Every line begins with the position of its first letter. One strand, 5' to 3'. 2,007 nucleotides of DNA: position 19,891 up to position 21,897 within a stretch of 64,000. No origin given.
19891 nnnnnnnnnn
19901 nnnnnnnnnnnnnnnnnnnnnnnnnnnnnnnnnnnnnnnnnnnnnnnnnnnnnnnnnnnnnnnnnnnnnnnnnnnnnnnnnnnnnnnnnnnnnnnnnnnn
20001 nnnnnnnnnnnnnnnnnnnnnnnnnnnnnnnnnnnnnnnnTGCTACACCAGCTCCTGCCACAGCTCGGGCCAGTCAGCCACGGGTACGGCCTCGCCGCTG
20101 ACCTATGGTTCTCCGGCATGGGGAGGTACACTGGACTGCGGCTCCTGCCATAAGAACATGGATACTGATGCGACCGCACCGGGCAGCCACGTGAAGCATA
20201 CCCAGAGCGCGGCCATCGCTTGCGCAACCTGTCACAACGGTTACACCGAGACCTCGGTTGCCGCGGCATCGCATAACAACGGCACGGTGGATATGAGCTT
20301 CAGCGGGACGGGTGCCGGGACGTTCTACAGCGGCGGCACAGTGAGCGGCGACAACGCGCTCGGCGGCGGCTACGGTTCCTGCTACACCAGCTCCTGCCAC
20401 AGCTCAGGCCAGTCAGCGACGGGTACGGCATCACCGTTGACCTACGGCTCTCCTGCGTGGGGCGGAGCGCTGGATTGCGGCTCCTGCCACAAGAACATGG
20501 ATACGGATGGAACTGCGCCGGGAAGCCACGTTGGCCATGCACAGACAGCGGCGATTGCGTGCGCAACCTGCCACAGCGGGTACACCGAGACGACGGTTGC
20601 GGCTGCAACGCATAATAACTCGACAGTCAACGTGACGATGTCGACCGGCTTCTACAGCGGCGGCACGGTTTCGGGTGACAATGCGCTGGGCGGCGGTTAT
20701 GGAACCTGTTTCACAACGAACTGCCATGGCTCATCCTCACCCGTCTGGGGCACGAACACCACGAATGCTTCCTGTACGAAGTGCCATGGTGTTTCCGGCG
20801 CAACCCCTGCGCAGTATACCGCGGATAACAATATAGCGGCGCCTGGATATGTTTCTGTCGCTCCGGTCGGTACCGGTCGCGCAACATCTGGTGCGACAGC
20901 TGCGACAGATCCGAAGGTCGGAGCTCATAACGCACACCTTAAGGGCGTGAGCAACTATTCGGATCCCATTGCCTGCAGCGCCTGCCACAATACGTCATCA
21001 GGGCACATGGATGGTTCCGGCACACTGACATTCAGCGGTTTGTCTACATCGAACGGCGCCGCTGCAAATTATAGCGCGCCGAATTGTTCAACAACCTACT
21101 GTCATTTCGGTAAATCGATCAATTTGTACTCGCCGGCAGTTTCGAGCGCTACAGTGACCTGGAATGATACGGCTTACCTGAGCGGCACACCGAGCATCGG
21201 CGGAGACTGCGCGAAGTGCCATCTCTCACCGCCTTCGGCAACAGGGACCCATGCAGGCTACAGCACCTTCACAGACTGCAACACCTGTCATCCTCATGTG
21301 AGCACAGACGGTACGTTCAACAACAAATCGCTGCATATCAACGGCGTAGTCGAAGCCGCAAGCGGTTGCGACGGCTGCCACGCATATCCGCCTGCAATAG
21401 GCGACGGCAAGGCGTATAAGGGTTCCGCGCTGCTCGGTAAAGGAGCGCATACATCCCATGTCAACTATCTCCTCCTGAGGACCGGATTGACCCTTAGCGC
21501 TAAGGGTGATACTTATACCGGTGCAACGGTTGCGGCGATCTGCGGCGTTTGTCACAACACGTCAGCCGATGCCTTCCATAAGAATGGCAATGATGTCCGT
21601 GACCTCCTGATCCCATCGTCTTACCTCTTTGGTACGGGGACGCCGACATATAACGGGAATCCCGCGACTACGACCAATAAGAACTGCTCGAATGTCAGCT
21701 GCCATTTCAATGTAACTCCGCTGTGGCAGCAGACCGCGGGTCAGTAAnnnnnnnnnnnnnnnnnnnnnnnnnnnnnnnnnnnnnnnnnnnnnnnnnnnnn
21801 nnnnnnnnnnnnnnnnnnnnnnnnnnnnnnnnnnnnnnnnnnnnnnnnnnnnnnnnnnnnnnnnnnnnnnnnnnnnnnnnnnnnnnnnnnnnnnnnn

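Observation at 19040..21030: Giant cytochrome is built from near-identical ~330-bp tandem DNA repeats (triheme cassettes)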

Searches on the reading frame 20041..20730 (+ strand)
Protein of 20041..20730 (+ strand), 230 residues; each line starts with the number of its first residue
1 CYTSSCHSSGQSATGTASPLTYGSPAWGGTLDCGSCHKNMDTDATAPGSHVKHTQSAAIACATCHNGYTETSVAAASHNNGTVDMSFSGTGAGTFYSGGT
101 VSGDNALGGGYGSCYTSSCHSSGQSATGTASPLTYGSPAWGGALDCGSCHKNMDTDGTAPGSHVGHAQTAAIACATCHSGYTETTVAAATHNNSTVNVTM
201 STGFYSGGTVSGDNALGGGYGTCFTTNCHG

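Call 61: search_solved_structures(query=A2, max_evalue=1, show_alignments=2)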
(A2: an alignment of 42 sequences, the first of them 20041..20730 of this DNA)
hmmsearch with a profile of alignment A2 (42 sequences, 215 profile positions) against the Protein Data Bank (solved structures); distinct sequences matched with E-value up to 1: 53.
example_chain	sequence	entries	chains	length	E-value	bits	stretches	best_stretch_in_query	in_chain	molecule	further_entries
1qdb_A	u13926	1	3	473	2.4e-06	30.6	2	125-187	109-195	CYTOCHROME C NITRITE REDUCTASE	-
6i5b_A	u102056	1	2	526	1.9e-05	27.7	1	111-169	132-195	Uncharacterized protein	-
1fs7_A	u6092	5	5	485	5e-05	26.3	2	129-185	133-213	CYTOCHROME C NITRITE REDUCTASE | Cytochrome c-552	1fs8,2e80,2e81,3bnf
1fs9_A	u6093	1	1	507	7.4e-05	25.7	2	128-185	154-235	CYTOCHROME C NITRITE REDUCTASE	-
3ov0_A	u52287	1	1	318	0.00011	25.2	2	132-170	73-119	Cytochrome c family protein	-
3bng_A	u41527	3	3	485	0.00011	25.1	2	126-185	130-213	Cytochrome c-552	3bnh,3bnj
3ubr_A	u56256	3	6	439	0.00017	24.5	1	30-183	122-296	Cytochrome c-552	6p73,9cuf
6v0a_A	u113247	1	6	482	0.00031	23.7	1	28-176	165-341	Nitrite reductase (cytochrome; ammonia-forming)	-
9wqv_C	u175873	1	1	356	0.00035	23.5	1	91-172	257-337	Photosynthetic reaction center cytochrome c subunit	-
1dxr_C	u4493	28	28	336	0.00036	23.5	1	126-170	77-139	PHOTOSYNTHETIC REACTION CENTER CYTOCHROME C SUBUNIT | PHOTOSYNTHETIC REACTION CENTER | Photosynthetic reaction center cytochrome C subunit precursor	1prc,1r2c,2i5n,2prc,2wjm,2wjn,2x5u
1vrn_C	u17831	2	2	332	0.00038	23.4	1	127-170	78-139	Photosynthetic reaction center cytochrome c subunit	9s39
6et5_C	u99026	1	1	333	0.0004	23.3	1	127-170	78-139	Photosynthetic reaction center cytochrome c subunit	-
2jbl_C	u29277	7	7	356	0.00052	22.9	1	127-170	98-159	PHOTOSYNTHETIC REACTION CENTER CYTOCHROME C SUBUNIT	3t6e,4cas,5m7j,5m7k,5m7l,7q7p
6r2q_A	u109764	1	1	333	0.00053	22.9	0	26-71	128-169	Cystathionine beta-synthase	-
1oah_A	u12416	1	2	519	0.0013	21.6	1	130-173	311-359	CYTOCHROME C NITRITE REDUCTASE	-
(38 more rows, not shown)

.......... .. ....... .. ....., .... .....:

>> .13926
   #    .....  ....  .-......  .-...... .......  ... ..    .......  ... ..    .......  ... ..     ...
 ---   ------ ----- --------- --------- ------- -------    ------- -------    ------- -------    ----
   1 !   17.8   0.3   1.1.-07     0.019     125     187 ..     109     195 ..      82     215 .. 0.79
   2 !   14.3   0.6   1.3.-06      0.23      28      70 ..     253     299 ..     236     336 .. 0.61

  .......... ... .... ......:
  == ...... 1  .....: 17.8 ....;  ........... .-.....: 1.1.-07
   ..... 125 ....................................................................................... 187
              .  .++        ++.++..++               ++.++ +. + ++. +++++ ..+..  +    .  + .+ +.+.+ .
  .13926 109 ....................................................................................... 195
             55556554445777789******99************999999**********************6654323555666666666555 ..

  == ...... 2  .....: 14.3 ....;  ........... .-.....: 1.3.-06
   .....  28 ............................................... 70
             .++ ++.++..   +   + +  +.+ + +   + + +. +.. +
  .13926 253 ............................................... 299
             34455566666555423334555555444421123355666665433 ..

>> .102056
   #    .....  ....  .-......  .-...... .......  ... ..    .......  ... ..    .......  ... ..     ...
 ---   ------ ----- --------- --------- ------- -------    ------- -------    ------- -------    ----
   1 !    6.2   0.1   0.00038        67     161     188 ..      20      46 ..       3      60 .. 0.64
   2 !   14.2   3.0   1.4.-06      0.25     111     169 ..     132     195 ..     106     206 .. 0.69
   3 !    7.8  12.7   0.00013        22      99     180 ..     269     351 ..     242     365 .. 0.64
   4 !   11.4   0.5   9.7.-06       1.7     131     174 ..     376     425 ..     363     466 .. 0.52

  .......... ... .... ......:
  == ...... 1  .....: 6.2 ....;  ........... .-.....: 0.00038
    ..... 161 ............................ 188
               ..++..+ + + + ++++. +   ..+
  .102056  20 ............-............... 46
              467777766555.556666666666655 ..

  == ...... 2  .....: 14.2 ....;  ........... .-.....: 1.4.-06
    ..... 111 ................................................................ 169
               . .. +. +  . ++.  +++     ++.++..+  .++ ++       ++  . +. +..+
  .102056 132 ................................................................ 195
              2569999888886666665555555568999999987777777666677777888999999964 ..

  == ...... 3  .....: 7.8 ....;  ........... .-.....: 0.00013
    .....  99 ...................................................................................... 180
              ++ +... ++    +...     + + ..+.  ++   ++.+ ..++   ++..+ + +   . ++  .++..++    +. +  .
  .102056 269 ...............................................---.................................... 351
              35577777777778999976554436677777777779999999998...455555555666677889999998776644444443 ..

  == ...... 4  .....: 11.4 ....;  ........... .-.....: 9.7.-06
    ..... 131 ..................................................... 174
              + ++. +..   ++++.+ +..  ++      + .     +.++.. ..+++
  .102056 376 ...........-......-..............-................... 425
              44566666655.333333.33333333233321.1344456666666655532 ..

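Call 64: predict_structure(alignment_id=A2)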
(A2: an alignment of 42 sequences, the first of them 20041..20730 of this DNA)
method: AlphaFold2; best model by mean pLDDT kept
length: 230 residues; sequences in the alignment: 42
mean_pLDDT: 68.9   pTM: 0.56
mean pLDDT of the five models: 68.9, 66.2, 63.0, 61.9, 43.4
residues with pLDDT >= 90: 0; 70-90: 115; 50-70: 104; < 50: 11
segments of 3 or more residues with pLDDT < 50: none
pLDDT, mean of each block of 10 residues (from residue 1): 55 70 58 59 78 79 75 66 78 75 65 68 68 65 58 77 83 80 67 70 64 66 60
secondary structure, 60 per line:
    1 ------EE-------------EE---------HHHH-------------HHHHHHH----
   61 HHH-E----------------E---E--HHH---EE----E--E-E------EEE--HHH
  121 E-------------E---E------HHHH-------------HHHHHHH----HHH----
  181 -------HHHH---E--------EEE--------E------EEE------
elements in order: H33-36 H50-56 E113-115 H146-149 H163-169 H188-191 E204-206 E222-224

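Call 66: fold_search(model_id=the predicted structure, library=pdb)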
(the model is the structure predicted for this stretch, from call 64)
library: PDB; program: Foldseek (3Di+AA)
matches with E <= 10: 0; with E <= 0.001: 0
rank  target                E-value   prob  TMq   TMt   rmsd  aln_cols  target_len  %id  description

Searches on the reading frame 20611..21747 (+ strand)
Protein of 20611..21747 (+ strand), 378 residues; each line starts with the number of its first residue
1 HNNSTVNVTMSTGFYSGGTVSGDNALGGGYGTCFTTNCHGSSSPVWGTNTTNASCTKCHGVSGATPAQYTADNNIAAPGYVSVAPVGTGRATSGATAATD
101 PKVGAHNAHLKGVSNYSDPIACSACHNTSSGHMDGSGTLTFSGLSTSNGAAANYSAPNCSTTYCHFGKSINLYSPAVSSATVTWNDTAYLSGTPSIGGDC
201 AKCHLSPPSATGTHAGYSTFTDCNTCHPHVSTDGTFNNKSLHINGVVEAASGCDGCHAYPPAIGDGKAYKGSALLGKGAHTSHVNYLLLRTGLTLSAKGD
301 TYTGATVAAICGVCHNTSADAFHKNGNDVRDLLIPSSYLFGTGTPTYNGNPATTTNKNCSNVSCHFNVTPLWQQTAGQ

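Call 79: find_encoding_contigs(protein=window:20611-21747:+, flank=3000, max_places=5)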
Protein window:20611-21747:+ (378 aa): 1 contig read that carries it; 1 place shown.
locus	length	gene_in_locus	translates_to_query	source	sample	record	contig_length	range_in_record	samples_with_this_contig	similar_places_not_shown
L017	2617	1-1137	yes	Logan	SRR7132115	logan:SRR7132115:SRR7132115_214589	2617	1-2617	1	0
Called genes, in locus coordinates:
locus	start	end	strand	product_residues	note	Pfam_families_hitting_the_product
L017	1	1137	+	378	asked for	?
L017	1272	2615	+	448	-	?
